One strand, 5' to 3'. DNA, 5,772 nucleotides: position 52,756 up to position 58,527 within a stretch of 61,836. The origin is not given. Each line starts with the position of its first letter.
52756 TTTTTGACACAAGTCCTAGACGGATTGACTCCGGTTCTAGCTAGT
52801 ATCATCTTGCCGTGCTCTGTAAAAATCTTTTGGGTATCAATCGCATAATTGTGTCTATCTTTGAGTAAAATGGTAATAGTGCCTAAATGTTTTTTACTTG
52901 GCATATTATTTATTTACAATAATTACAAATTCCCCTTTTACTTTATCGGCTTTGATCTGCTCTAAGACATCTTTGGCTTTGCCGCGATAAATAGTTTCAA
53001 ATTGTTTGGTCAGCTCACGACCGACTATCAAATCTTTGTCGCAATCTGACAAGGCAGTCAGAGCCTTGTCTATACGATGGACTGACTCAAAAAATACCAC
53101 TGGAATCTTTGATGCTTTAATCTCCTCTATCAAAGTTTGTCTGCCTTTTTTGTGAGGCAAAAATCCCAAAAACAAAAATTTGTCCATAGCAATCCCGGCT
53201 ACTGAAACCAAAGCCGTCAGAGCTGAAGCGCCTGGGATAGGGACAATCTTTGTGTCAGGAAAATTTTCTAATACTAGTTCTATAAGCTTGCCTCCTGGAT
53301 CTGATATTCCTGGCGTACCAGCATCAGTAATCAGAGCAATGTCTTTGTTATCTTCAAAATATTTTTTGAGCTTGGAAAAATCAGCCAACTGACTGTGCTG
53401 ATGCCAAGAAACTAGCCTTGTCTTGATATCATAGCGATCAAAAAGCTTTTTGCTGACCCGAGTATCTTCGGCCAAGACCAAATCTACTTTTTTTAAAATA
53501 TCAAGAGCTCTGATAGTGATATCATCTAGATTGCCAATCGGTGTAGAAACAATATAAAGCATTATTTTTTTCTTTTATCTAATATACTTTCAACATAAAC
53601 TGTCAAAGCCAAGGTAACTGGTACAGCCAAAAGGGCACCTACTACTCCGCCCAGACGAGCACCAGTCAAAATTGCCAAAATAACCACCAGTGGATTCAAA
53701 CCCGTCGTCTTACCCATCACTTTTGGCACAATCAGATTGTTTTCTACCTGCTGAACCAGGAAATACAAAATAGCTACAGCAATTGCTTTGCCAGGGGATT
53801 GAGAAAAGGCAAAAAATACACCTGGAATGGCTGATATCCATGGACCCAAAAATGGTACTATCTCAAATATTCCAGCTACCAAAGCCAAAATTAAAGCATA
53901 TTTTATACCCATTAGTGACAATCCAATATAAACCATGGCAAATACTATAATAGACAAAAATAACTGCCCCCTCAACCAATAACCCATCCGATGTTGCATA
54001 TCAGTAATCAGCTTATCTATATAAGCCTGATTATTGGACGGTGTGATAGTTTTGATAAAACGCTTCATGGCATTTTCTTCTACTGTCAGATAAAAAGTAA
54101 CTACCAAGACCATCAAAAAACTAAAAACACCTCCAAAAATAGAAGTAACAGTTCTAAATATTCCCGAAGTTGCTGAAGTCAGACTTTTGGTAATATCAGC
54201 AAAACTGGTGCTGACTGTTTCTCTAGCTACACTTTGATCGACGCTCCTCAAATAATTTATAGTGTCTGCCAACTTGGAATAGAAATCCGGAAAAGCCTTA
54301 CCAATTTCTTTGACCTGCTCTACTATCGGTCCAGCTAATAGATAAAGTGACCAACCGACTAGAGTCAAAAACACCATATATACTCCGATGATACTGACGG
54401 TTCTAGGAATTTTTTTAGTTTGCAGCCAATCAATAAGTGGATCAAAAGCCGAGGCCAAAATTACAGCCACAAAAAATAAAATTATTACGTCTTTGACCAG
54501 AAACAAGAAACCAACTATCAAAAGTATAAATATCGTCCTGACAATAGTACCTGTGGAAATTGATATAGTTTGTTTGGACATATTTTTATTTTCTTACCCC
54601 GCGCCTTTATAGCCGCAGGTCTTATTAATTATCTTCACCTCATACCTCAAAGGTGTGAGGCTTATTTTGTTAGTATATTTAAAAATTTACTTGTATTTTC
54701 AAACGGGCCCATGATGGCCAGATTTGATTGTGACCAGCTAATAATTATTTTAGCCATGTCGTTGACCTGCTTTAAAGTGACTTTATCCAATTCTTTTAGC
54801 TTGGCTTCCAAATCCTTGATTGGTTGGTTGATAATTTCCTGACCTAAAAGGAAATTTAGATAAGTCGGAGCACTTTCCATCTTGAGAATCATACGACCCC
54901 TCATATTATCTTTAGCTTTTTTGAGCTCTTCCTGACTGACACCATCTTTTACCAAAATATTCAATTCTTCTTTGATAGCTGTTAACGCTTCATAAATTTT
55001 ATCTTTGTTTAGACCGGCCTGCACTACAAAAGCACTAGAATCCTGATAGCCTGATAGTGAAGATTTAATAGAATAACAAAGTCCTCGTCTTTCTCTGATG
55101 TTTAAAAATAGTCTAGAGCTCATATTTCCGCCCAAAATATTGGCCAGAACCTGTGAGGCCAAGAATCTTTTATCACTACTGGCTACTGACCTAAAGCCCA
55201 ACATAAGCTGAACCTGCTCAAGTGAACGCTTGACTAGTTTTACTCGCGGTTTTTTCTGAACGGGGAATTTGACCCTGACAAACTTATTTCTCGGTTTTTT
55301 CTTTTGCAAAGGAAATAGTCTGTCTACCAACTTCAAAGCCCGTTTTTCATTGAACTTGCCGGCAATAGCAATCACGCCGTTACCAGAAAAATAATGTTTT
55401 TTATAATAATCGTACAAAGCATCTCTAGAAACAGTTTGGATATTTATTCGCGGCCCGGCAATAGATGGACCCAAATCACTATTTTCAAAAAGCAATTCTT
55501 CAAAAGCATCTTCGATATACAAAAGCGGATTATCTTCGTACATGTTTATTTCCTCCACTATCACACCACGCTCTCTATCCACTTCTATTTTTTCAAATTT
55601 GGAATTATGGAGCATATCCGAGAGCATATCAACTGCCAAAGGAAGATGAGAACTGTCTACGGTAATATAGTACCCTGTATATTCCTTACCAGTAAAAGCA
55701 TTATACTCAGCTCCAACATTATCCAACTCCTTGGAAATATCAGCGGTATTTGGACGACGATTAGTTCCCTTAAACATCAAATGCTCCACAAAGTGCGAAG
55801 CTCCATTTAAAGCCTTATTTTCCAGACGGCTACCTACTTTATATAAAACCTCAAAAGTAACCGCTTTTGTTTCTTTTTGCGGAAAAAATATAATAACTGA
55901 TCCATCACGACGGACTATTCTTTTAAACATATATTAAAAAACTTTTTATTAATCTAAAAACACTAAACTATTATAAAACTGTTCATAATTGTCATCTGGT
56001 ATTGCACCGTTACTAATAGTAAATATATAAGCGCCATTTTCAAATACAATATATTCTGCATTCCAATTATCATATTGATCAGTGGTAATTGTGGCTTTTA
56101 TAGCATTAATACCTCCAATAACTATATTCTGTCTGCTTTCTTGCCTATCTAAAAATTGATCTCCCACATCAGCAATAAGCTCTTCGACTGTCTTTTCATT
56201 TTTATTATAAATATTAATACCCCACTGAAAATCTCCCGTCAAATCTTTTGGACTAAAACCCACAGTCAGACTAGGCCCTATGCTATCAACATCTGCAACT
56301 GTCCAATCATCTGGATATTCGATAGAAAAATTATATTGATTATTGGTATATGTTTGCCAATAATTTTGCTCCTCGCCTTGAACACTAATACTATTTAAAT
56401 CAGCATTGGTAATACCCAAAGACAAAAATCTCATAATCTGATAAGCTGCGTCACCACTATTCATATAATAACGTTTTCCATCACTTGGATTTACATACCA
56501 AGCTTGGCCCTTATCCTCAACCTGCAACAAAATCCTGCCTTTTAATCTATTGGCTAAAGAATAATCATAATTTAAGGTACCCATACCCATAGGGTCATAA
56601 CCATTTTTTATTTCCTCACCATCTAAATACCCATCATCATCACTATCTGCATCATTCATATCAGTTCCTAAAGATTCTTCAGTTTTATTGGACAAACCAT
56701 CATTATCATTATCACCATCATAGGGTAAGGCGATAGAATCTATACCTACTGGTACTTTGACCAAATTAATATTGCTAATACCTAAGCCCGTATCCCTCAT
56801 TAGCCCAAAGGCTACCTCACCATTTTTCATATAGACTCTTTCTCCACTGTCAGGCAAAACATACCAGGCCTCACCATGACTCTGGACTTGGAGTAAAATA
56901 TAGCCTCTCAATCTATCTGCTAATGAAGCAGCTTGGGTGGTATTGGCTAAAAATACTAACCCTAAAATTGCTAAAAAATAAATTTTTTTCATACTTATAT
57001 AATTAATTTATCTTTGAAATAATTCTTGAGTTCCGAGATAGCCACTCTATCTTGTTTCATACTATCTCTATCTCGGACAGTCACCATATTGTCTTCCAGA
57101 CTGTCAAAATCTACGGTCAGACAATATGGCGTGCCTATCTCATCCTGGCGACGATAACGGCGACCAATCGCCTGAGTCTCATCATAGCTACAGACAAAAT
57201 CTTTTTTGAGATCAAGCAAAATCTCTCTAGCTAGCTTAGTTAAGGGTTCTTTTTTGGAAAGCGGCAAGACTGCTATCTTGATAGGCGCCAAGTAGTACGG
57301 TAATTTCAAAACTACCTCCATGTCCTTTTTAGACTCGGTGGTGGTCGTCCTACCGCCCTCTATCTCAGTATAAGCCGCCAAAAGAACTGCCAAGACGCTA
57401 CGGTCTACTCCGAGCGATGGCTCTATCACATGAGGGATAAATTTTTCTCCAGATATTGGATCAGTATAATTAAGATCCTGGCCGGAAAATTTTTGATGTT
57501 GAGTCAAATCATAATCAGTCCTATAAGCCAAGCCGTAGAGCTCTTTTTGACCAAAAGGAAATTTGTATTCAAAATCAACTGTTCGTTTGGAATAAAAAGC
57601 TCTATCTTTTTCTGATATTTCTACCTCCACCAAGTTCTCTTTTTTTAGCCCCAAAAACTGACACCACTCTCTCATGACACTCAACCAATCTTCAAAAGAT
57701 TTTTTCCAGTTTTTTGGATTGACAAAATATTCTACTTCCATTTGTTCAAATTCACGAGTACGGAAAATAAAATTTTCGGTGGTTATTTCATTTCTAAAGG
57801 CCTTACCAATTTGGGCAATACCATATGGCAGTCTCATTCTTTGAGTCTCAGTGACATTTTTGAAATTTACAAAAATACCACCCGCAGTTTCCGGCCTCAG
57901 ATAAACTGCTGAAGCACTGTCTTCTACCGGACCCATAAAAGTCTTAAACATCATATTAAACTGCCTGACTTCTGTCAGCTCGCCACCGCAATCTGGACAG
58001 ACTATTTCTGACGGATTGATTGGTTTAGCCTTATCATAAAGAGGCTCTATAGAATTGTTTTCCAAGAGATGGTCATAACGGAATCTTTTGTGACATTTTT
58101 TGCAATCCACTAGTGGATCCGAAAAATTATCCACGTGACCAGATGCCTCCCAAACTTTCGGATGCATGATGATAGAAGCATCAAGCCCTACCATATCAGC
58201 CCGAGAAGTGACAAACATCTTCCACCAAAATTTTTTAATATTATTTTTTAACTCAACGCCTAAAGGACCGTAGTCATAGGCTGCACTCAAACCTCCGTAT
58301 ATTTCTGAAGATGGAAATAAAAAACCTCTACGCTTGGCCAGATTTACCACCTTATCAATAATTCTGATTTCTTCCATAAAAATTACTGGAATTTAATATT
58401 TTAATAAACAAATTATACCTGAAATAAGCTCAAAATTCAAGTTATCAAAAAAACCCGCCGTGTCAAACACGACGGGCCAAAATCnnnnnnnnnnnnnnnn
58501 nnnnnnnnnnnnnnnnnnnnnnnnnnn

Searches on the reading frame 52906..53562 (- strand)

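Call 49: search_protein_families(library=pfam, proteins=[window:52906-53562:-], max_evalue=0.0001)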
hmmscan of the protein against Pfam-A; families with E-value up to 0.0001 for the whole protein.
window:52906-53562:- (218 aa): 1 family
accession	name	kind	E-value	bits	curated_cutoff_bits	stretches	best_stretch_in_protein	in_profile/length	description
PF00590.25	TP_methylase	-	1.3e-32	114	27.8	1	1-199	1-211/212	Tetrapyrrole (Corrin/Porphyrin) Methylases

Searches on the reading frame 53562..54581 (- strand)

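Call 49: search_protein_families(library=pfam, proteins=[window:53562-54581:-], max_evalue=0.0001)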
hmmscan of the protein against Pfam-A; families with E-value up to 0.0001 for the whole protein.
window:53562-54581:- (339 aa): 1 family
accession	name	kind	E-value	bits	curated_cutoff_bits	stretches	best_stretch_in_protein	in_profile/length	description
PF01594.21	AI-2E_transport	-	9.9e-72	242.3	34.3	1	17-332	6-325/327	AI-2E family transporter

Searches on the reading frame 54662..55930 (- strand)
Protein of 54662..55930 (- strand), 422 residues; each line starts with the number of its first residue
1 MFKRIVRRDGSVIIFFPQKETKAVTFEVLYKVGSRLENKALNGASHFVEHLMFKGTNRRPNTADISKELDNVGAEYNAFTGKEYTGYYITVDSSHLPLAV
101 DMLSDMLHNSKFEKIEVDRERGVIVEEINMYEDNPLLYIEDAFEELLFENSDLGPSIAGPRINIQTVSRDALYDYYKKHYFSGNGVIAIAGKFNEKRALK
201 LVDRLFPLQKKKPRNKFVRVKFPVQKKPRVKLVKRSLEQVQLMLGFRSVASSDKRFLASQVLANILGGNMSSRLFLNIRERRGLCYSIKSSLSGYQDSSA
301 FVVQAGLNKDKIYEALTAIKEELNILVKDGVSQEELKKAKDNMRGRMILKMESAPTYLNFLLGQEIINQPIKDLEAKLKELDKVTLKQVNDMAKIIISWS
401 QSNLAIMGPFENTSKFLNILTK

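Call 49: search_protein_families(library=pfam, proteins=[window:54662-55930:-], max_evalue=0.0001)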
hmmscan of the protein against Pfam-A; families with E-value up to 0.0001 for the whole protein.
window:54662-55930:- (422 aa): 2 families
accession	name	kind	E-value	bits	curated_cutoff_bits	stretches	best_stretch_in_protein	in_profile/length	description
PF05193.26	Peptidase_M16_C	-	1.8e-42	145.7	23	1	167-342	2-180/181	Peptidase M16 inactive domain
PF00675.25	Peptidase_M16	-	9.6e-37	126.6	22.3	1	19-160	7-148/149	Insulinase (Peptidase family M16)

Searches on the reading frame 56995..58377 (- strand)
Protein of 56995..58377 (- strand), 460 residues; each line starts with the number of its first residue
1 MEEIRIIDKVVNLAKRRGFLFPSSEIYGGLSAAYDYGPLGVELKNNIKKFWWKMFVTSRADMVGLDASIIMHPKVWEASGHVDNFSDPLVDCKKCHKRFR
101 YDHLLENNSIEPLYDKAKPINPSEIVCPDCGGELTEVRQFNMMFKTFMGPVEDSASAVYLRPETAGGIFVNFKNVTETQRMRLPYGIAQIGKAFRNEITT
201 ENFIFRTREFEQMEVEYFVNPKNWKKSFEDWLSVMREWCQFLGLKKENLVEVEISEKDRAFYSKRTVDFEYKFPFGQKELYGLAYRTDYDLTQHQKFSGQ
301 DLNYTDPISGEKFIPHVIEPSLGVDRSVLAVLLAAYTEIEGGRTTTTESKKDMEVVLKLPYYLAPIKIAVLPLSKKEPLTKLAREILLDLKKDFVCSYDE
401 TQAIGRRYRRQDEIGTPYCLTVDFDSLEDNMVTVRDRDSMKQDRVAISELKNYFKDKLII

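Call 49: search_protein_families(library=pfam, proteins=[window:56995-58377:-], max_evalue=0.0001)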
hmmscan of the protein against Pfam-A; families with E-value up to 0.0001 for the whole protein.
window:56995-58377:- (460 aa): 2 families
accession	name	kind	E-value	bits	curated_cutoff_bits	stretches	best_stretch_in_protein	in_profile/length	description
PF03129.25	HGTP_anticodon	-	8.7e-20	71.1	21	1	367-456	1-93/94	Anticodon binding domain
PF00587.30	tRNA-synt_2b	-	3e-15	57.2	29.3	1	156-332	9-176/179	tRNA synthetase class II core domain (G, H, P, S and T)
